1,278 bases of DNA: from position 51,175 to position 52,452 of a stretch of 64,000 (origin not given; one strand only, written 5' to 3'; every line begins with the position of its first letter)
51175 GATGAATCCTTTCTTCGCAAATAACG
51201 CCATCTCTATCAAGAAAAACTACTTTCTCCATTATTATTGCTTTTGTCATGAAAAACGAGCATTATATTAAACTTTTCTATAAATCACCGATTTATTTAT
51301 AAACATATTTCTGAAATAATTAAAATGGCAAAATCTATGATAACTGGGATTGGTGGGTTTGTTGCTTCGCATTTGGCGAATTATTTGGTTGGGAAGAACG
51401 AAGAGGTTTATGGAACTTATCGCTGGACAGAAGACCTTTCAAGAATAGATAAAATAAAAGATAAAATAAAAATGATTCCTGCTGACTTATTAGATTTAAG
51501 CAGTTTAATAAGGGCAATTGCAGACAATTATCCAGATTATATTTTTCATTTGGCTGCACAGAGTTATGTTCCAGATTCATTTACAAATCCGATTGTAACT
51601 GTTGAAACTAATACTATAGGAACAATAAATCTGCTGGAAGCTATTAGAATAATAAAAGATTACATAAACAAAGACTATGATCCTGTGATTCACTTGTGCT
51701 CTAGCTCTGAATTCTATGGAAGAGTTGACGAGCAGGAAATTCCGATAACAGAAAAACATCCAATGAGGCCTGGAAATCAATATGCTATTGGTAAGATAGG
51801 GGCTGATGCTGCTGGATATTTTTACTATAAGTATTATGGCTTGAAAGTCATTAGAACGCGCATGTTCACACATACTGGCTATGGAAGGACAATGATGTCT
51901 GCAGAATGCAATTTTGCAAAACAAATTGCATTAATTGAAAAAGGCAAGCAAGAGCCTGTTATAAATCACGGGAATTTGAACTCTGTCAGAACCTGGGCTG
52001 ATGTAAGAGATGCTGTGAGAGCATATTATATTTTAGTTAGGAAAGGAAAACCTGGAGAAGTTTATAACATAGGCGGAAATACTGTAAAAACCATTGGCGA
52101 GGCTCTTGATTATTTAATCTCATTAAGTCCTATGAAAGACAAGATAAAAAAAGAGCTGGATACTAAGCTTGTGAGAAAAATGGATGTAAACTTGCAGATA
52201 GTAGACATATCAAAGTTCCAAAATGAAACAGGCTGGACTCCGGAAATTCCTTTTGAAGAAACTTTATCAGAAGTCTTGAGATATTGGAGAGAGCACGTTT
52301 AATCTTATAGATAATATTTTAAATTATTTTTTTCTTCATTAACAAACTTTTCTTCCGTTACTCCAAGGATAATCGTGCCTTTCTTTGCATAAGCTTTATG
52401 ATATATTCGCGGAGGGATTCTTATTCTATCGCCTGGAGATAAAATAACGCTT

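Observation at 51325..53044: Gmd-like 4,6-dehydratase followed by two tandem small cupins: candidate GDP-6-deoxyheptose branch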

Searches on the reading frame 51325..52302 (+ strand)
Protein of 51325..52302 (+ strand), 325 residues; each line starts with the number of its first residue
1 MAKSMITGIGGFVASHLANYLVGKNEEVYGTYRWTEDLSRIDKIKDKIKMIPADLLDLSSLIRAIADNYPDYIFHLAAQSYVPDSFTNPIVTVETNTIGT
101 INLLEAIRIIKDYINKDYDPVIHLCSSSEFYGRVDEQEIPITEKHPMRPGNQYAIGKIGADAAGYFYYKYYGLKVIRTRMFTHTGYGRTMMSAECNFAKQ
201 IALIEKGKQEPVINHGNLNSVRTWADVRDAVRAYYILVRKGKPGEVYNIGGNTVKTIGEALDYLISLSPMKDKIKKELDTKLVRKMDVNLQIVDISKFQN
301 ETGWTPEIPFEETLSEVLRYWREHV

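Call 3: search_protein_families(library=pfam, proteins=[window:51325-52302:+], max_evalue=0.01)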
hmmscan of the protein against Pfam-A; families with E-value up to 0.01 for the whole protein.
window:51325-52302:+ (325 aa): 5 families
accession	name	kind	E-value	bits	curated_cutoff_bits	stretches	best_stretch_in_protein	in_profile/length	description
PF16363.11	GDP_Man_Dehyd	-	2.6e-67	228.1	27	1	5-316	1-331/332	GDP-mannose 4,6 dehydratase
PF01370.27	Epimerase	-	1e-46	159.7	20.9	1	5-250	2-240/240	NAD dependent epimerase/dehydratase family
PF02719.21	Polysacc_synt_2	-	4.7e-08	33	20.2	1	40-107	48-115/293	Polysaccharide biosynthesis protein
PF04321.23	RmlD_sub_bind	-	0.0003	20.4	27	1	5-157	4-129/287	RmlD substrate binding domain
PF01073.25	3Beta_HSD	-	0.0004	19.9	22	1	6-107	2-103/280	3-beta hydroxysteroid dehydrogenase/isomerase family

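Call 4: search_protein_families(library=ncbifam, proteins=[window:51325-52302:+], max_evalue=0.01)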
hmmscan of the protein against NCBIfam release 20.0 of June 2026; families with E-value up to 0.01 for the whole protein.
window:51325-52302:+ (325 aa): 21 families
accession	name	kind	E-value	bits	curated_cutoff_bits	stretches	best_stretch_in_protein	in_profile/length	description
TIGR01181.1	dTDP_gluc_dehyt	equivalog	5.2e-40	137.5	365.1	1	4-324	2-314/321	dTDP-glucose 4,6-dehydratase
TIGR01472.1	gmd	equivalog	6.8e-37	127.4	415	1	4-319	3-336/342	GDP-mannose 4,6-dehydratase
TIGR04180.1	EDH_00030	hypoth_equivalog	6.2e-35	120.7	475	1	5-307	2-295/297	NAD-dependent 4,6-dehydratase LegB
NF007582.0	PRK10217.1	equivalog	1.5e-31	109.8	698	1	1-319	1-329/355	dTDP-glucose 4,6-dehydratase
NF007490.0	PRK10084.1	subfamily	9.7e-28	97.2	649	1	3-320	2-333/361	dTDP-glucose 4,6-dehydratase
TIGR02622.1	CDP_4_6_dhtase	equivalog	1.3e-23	83.7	278.45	1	3-323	6-332/352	CDP-glucose 4,6-dehydratase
TIGR01179.1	galE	equivalog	2.3e-20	72.7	262.3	1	5-319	3-323/332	UDP-glucose 4-epimerase GalE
NF011728.1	PRK15181.1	equivalog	5e-12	45.5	760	1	4-321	18-337/348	Vi polysaccharide biosynthesis UDP-N-acetylglucosaminuronic acid C-4 epimerase TviC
TIGR03466.1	HpnA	hypoth_equivalog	8.1e-09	34.8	367.65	1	3-107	2-100/327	hopanoid-associated sugar epimerase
TIGR04130.1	FnlA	equivalog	5.3e-08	32.1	730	1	9-107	13-111/337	UDP-N-acetylglucosamine 4,6-dehydratase/5-epimerase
NF041015.1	UDPsulfquin_syn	equivalog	8.7e-07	28.2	575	1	43-113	63-136/384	UDP-sulfoquinovose synthase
TIGR02197.1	heptose_epim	equivalog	1e-06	28.2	274.6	1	5-261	2-253/316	ADP-glyceromanno-heptose 6-epimerase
NF008872.0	PRK11908.1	equivalog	4.1e-06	26.1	294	1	1-325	1-339/349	bifunctional UDP-4-keto-pentose/UDP-xylose synthase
NF052578.1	StrlDmthSdmBMthl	equivalog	9.5e-06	25.6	600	0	4-109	3-102/328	sterol demethylase protein SdmB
NF042423.1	oxyalk_red_Shew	equivalog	1.2e-05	24.6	580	1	3-159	10-151/331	2-alkyl-3-oxoalkanoate reductase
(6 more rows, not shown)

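Call 5: search_solved_structures(query=window:51325-52302:+, max_evalue=1e-10, show_alignments=2)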
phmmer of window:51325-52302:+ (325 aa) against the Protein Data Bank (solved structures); distinct sequences matched with E-value up to 1e-10: 47.
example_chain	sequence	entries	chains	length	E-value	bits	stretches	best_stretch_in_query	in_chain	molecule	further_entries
7us5_A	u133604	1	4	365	7.8e-71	242.2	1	4-324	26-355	GDP-D-GLYCERO-D-MANNO-HEPTOSE 4,6-DEHYDRATASE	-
2pk3_A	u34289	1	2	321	3.6e-63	217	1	3-323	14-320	GDP-6-deoxy-D-lyxo-4-hexulose reductase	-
6x3b_A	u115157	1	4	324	1.6e-34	122.9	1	54-324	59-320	GDP-6-deoxy-D-mannose reductase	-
2z1m_A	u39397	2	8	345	6.7e-34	120.9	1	3-262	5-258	GDP-D-mannose dehydratase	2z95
6bi4_A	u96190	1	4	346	2.3e-31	112.6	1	5-322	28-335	dTDP-glucose 4,6-dehydratase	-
1bxk_A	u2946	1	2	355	6e-31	111.2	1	1-320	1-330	PROTEIN (DTDP-GLUCOSE 4,6-DEHYDRATASE)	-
1db3_A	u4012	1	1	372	3.4e-28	102.1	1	4-245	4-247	GDP-MANNOSE 4,6-DEHYDRATASE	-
7kf3_A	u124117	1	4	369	4.2e-28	101.8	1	4-246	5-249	GDP-mannose 4,6-dehydratase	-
1n7g_A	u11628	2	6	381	2.2e-27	99.5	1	4-314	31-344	GDP-D-mannose-4,6-dehydratase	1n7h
1g1a_A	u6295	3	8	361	1.4e-26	96.9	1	3-320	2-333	DTDP-D-GLUCOSE 4,6-DEHYDRATASE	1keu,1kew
5uzh_A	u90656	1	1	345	4.7e-26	95.1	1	4-246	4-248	NafoA.00085.b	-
4lw8_A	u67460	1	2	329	1.4e-24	90.3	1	3-316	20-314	Putative epimerase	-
6gpj_A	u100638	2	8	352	3.4e-23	85.7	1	4-318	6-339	GDP-mannose 4,6 dehydratase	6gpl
5in4_A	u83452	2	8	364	4.1e-23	85.4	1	4-318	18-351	GDP-mannose 4,6 dehydratase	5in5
1t2a_A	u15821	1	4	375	4.6e-23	85.3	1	4-318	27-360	GDP-mannose 4,6 dehydratase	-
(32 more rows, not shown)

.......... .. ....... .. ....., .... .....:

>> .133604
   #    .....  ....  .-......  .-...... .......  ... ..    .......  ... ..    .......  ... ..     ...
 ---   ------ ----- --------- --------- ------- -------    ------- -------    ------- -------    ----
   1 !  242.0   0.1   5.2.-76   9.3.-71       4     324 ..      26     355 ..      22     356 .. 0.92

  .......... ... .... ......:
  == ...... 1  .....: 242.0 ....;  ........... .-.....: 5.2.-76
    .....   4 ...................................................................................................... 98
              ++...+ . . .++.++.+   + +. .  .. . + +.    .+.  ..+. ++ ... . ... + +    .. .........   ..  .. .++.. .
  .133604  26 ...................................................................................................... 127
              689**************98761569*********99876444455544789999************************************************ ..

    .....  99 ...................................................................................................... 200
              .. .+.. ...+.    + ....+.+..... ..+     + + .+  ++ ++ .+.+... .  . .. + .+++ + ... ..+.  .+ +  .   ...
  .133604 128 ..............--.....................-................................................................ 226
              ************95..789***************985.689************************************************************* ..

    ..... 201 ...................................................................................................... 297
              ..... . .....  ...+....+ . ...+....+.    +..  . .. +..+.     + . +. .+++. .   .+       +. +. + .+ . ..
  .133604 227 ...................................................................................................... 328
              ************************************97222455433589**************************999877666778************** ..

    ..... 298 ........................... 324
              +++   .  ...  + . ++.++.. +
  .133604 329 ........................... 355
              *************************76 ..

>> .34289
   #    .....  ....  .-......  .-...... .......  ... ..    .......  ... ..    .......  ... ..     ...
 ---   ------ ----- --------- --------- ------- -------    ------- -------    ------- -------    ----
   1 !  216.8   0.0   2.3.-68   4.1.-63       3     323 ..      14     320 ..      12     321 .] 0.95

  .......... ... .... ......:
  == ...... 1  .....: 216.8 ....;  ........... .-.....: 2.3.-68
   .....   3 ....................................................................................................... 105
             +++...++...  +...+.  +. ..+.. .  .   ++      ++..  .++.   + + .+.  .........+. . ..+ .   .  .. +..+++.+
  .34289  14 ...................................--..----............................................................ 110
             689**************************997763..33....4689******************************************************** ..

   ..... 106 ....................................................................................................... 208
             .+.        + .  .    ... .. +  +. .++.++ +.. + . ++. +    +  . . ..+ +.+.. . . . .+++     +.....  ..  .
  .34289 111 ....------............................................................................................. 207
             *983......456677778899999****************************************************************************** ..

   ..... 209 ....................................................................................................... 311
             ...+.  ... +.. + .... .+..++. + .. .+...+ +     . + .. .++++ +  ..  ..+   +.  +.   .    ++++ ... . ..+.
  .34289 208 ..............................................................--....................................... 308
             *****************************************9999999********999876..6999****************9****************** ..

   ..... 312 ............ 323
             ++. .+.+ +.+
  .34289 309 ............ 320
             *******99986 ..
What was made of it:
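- The closest characterised relative is heptose-specific by name (call 5).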

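Call 19: find_homologous_proteins(query=window:51325-52302:+, max_evalue=1e-20)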
Query window:51325-52302:+ (325 aa): 7998 proteins with E <= 1e-20 among 8000 candidates; the best 120 are listed.
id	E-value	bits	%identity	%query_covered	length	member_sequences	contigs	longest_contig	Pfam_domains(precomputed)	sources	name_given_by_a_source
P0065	4.4e-203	692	91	100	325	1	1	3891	PF04321.24,PF16363.12,PF02719.22,PF01370.28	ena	-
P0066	2.4e-202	689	90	100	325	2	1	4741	PF16363.12,PF02719.22,PF01370.28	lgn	-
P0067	5.6e-201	685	90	100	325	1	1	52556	PF16363.12,PF02719.22,PF01370.28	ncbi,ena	-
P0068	1.4e-199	680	89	100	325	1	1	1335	PF16363.12,PF02719.22,PF01370.28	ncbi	-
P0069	4.8e-199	678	90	99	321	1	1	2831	PF16363.12,PF02719.22,PF01370.28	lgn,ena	-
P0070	4.5e-198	675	89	100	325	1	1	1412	PF16363.12,PF02719.22,PF01370.28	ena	-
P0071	1.1e-197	674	89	100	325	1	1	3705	PF04321.24,PF16363.12,PF02719.22,PF01370.28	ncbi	-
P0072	1.3e-197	674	89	100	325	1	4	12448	PF16363.12,PF02719.22,PF01370.28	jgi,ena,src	-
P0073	4.1e-197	672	90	99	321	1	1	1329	PF16363.12,PF02719.22,PF01370.28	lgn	-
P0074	5.2e-197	672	91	99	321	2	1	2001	PF16363.12,PF02719.22,PF01370.28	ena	-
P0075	2.8e-196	669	88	100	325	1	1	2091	PF16363.12,PF02719.22,PF01370.28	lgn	-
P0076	2.8e-194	663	88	98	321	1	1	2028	PF04321.24,PF16363.12,PF02719.22,PF07993.19,PF01370.28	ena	-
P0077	2.2e-179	614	81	100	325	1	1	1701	PF04321.24,PF16363.12,PF02719.22,PF01370.28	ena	-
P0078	1.7e-178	611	81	100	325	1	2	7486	PF04321.24,PF16363.12,PF02719.22,PF01370.28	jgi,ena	-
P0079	2.3e-178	610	80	99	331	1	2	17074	PF04321.24,PF16363.12,PF02719.22,PF01370.28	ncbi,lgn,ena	-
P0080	7.7e-177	605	79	100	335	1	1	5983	PF04321.24,PF16363.12,PF02719.22,PF01370.28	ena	-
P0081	8.5e-176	602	79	100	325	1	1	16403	PF04321.24,PF16363.12,PF02719.22,PF01370.28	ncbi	-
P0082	1.9e-174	597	78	100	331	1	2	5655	PF04321.24,PF16363.12,PF02719.22,PF01370.28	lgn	-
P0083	6.7e-174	596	79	100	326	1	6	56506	PF04321.24,PF16363.12,PF02719.22,PF01370.28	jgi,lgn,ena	-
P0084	1.9e-173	594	78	100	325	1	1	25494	PF16363.12,PF02719.22,PF01370.28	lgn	-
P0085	2.0e-173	594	78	100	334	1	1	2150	PF04321.24,PF16363.12,PF02719.22,PF01370.28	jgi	jgi:GDPmannose 4,6-dehydratase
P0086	2.4e-173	594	79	100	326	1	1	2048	PF04321.24,PF16363.12,PF02719.22,PF07993.19,PF01370.28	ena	-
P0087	2.6e-173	594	79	100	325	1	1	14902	PF16363.12,PF02719.22,PF01370.28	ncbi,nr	ncbi:GDP-mannose 4,6-dehydratase [Candidatus Pacearchaeota archaeon]|nr:GDP-mannose 4,6-dehydratase 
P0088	1.0e-172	592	78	100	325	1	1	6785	PF16363.12,PF02719.22,PF01370.28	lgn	-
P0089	3.2e-172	590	79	100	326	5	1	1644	PF04321.24,PF16363.12,PF02719.22,PF01370.28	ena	-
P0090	6.9e-172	589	78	100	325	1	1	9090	PF16363.12,PF02719.22,PF01370.28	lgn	-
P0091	2.7e-171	587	77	100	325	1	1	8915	PF04321.24,PF16363.12,PF02719.22,PF01370.28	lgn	-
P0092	4.1e-169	580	78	100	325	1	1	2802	PF16363.12,PF02719.22,PF01370.28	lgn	-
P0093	8.6e-168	576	76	100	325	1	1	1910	PF04321.24,PF16363.12,PF02719.22,PF01370.28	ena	-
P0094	1.1e-167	575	75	100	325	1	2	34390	PF04321.24,PF16363.12,PF02719.22,PF01370.28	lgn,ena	-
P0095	2.1e-167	574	74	100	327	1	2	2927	PF04321.24,PF16363.12,PF02719.22,PF01370.28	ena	-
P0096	3.4e-166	570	73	99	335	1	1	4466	PF16363.12,PF02719.22,PF01370.28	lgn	-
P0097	4.7e-160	550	73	100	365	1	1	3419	PF04321.24,PF16363.12,PF02719.22,PF01370.28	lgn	-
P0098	8.1e-157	540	71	99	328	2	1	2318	PF04321.24,PF16363.12,PF02719.22,PF01370.28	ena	-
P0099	8.6e-157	540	73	100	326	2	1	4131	PF16363.12,PF02719.22,PF01073.26,PF01370.28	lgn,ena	-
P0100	2.0e-156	538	72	100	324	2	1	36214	PF04321.24,PF16363.12,PF02719.22,PF01370.28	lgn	-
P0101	6.0e-156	537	72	100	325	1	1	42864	PF04321.24,PF16363.12,PF02719.22,PF01073.26,PF01370.28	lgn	-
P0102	6.6e-156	537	71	100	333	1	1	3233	PF04321.24,PF16363.12,PF02719.22,PF01370.28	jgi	-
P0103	3.4e-155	534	71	100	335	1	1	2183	PF16363.12,PF02719.22,PF01370.28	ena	-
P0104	1.6e-154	532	71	100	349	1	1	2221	PF04321.24,PF16363.12,PF02719.22,PF01370.28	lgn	-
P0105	5.2e-154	530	72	99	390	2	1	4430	PF04321.24,PF16363.12,PF02719.22,PF01370.28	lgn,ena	-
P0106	1.2e-153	529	72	100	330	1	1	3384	PF16363.12,PF02719.22,PF01370.28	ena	-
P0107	2.1e-153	528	71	100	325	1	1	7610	PF16363.12,PF02719.22,PF01370.28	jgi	-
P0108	1.3e-152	526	72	99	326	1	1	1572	PF16363.12,PF02719.22,PF01073.26,PF01370.28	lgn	-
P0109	2.1e-152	525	72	99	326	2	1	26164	PF16363.12,PF02719.22,PF01370.28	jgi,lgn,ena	jgi:GDPmannose 4,6-dehydratase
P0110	6.4e-152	524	71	99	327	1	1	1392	PF16363.12,PF02719.22,PF01370.28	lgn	-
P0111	1.9e-151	522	71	100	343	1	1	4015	PF04321.24,PF16363.12,PF02719.22,PF01370.28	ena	-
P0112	1.1e-150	519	71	99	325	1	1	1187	PF04321.24,PF16363.12,PF02719.22,PF01370.28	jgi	-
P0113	2.0e-147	509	68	100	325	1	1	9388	PF04321.24,PF16363.12,PF02719.22,PF01370.28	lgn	-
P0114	4.0e-147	508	71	96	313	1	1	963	PF16363.12,PF02719.22,PF01370.28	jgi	-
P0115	8.1e-147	507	69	100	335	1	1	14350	PF04321.24,PF16363.12,PF02719.22,PF01370.28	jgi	-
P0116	1.0e-146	506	70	99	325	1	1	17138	PF16363.12,PF01073.26,PF13460.13,PF01370.28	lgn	-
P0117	1.2e-146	506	68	99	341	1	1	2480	PF16363.12,PF02719.22,PF01370.28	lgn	-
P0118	1.3e-146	506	68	99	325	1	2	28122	PF04321.24,PF16363.12,PF02719.22,PF07993.19,PF01370.28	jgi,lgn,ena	-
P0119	2.2e-146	505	69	99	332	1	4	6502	PF16363.12,PF02719.22,PF01370.28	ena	-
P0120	4.0e-146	504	68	99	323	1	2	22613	PF04321.24,PF16363.12,PF02719.22,PF01370.28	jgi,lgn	jgi:GDP-mannose 4,6-dehydratase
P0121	4.9e-146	504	70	100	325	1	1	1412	PF04321.24,PF16363.12,PF02719.22,PF01073.26,PF07993.19,PF13460.13,PF01370.28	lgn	-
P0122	5.6e-146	504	67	99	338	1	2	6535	PF04321.24,PF16363.12,PF02719.22,PF01073.26,PF07993.19,PF01370.28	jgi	jgi:GDP-mannose 4,6-dehydratase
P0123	8.3e-146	503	69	99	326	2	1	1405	PF16363.12,PF02719.22,PF01073.26,PF01370.28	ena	-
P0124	8.7e-146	503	67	99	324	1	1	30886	PF04321.24,PF16363.12,PF02719.22,PF01370.28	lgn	-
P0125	1.1e-145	503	67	100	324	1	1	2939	PF04321.24,PF16363.12,PF02719.22,PF01370.28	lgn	-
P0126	1.5e-145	503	68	99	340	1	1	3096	PF04321.24,PF16363.12,PF02719.22,PF01370.28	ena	-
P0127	1.9e-145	502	68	100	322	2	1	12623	PF16363.12,PF02719.22,PF01370.28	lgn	-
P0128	2.3e-145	502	68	100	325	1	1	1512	PF04321.24,PF16363.12,PF02719.22,PF01073.26,PF01370.28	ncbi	-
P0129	3.8e-145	501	67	100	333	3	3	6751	PF16363.12,PF02719.22,PF01370.28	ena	-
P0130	1.2e-144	500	68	99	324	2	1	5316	PF04321.24,PF16363.12,PF02719.22,PF01073.26,PF01370.28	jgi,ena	-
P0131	1.4e-144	499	67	99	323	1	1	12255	PF04321.24,PF16363.12,PF02719.22,PF01370.28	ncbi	-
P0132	1.5e-144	499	66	99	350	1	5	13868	PF16363.12,PF02719.22,PF01370.28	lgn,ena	-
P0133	1.1e-143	496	68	100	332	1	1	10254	PF16363.12,PF02719.22,PF01370.28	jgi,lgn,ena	-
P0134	4.1e-143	495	65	100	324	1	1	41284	PF04321.24,PF16363.12,PF02719.22,PF01370.28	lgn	-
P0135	2.5e-142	492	66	99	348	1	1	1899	PF16363.12,PF02719.22,PF01370.28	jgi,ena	-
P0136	2.4e-141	489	65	99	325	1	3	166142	PF04321.24,PF16363.12,PF02719.22,PF01073.26,PF01370.28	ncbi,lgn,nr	ncbi:MAG: GDP-mannose 4,6-dehydratase [Candidatus Pacearchaeota archaeon]|nr:GDP-mannose 4,6-dehydra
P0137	3.8e-141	488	65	100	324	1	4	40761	PF04321.24,PF16363.12,PF02719.22,PF01073.26,PF01370.28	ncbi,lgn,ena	ncbi:MAG: GDP-mannose 4,6-dehydratase [Nanoarchaeota archaeon]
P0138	4.5e-141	488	68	99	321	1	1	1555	PF04321.24,PF16363.12,PF02719.22,PF01370.28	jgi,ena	-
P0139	4.9e-141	488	66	99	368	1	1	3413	PF16363.12,PF02719.22,PF01370.28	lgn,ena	-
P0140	6.6e-141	487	67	99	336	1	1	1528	PF16363.12,PF02719.22,PF01073.26,PF01370.28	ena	-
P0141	1.3e-140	486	63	99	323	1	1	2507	PF04321.24,PF16363.12,PF02719.22,PF01073.26,PF01370.28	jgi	jgi:GDP-mannose 4,6-dehydratase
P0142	3.4e-140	485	64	99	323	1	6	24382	PF04321.24,PF16363.12,PF02719.22,PF01073.26,PF01370.28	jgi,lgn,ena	-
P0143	3.9e-140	485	65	100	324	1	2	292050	PF04321.24,PF16363.12,PF02719.22,PF01370.28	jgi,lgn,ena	-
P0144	7.0e-140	484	66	100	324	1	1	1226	PF04321.24,PF16363.12,PF02719.22,PF01370.28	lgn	-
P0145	7.7e-140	484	65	100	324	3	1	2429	PF04321.24,PF16363.12,PF02719.22,PF01073.26,PF07993.19,PF01370.28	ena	-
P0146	1.9e-139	482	65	99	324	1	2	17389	PF04321.24,PF16363.12,PF02719.22,PF01370.28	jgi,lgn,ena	jgi:GDP-mannose 4,6-dehydratase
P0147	3.3e-139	482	65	100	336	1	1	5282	PF04321.24,PF16363.12,PF02719.22,PF01370.28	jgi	jgi:GDP-mannose 4,6-dehydratase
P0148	1.2e-138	480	66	100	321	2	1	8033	PF04321.24,PF16363.12,PF02719.22,PF01370.28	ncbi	-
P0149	5.1e-138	478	67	100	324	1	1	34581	PF16363.12,PF02719.22,PF01370.28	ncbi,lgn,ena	-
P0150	5.4e-138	478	65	100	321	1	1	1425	PF04321.24,PF16363.12,PF02719.22,PF01370.28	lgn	-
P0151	8.4e-138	477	63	99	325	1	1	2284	PF04321.24,PF16363.12,PF02719.22,PF01073.26,PF07993.19,PF01370.28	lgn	-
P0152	1.1e-137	477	64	99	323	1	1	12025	PF04321.24,PF16363.12,PF02719.22,PF01073.26,PF07993.19,PF01370.28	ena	-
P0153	2.5e-137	476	64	100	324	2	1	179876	PF04321.24,PF16363.12,PF02719.22,PF01370.28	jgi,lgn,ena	-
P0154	2.5e-137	476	64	100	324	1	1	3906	PF16363.12,PF01370.28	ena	-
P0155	5.6e-137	474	66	100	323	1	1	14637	PF16363.12,PF02719.22,PF01370.28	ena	-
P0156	7.4e-137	474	65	100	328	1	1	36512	PF16363.12,PF02719.22,PF01370.28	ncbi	-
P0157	8.5e-137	474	74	85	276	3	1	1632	PF16363.12,PF02719.22,PF01370.28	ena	-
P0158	9.5e-137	474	65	99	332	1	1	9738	PF16363.12,PF02719.22,PF01370.28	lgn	-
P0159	9.5e-137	474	65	100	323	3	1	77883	PF16363.12,PF02719.22,PF01370.28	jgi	-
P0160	9.8e-137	474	65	100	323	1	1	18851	PF04321.24,PF16363.12,PF02719.22,PF01370.28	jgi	-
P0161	1.1e-136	473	66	100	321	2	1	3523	PF16363.12,PF02719.22,PF01370.28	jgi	-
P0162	1.4e-136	473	66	100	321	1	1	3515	PF04321.24,PF16363.12,PF01370.28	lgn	-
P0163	1.5e-136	473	66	100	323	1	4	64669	PF04321.24,PF16363.12,PF02719.22,PF01370.28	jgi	jgi:GDP-mannose 4,6-dehydratase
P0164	1.6e-136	473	66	100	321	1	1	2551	PF04321.24,PF16363.12,PF02719.22,PF07993.19,PF01370.28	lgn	-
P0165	1.8e-136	473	65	99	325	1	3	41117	PF16363.12,PF02719.22,PF01370.28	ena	-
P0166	2.2e-136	472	65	100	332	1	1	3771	PF16363.12,PF02719.22,PF01073.26,PF07993.19,PF01370.28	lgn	-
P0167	2.4e-136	472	67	99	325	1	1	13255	PF04321.24,PF16363.12,PF02719.22,PF01073.26,PF13460.13,PF01370.28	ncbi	-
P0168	3.3e-136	472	64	100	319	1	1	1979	PF04321.24,PF16363.12,PF02719.22,PF01073.26,PF07993.19,PF01370.28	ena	-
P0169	3.4e-136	472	66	99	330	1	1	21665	PF04321.24,PF16363.12,PF02719.22,PF01370.28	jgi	-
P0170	8.5e-136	471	65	99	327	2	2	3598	PF04321.24,PF16363.12,PF02719.22,PF01370.28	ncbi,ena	-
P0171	8.7e-136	470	65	99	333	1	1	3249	PF16363.12,PF02719.22,PF01370.28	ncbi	-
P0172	8.9e-136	470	65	100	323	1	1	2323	PF16363.12,PF02719.22,PF01370.28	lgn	-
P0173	9.1e-136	470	65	100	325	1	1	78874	PF16363.12,PF02719.22,PF01073.26,PF07993.19,PF01370.28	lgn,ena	-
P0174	1.3e-135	470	66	100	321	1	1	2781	PF16363.12,PF02719.22,PF01370.28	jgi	jgi:GDP-mannose 4,6-dehydratase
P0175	1.7e-135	470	60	99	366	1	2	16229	PF04321.24,PF16363.12,PF02719.22,PF01370.28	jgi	jgi:GDP-D-mannose dehydratase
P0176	1.8e-135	469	64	100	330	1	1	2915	PF16363.12,PF02719.22,PF01370.28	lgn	-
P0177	2.4e-135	469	64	100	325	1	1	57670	PF16363.12,PF02719.22,PF01073.26,PF07993.19,PF01370.28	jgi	-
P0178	2.4e-135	469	65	100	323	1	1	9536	PF04321.24,PF16363.12,PF02719.22,PF01370.28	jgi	-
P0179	3.3e-135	469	64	99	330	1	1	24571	PF04321.24,PF16363.12,PF02719.22,PF01370.28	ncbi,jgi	ncbi:MAG: hypothetical protein RL557_741 [archaeon]|jgi:GDPmannose 4,6-dehydratase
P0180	3.7e-135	468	63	99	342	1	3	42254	PF16363.12,PF02719.22,PF01370.28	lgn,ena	-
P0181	4.2e-135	468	65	99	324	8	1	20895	PF04321.24,PF16363.12,PF02719.22,PF01370.28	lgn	-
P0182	6.7e-135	468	65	100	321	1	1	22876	PF16363.12,PF02719.22,PF01370.28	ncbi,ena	-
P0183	6.9e-135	468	63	100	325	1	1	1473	PF04321.24,PF16363.12,PF02719.22,PF01370.28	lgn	-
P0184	7.5e-135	467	63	100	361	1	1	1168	PF16363.12,PF02719.22,PF01370.28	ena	-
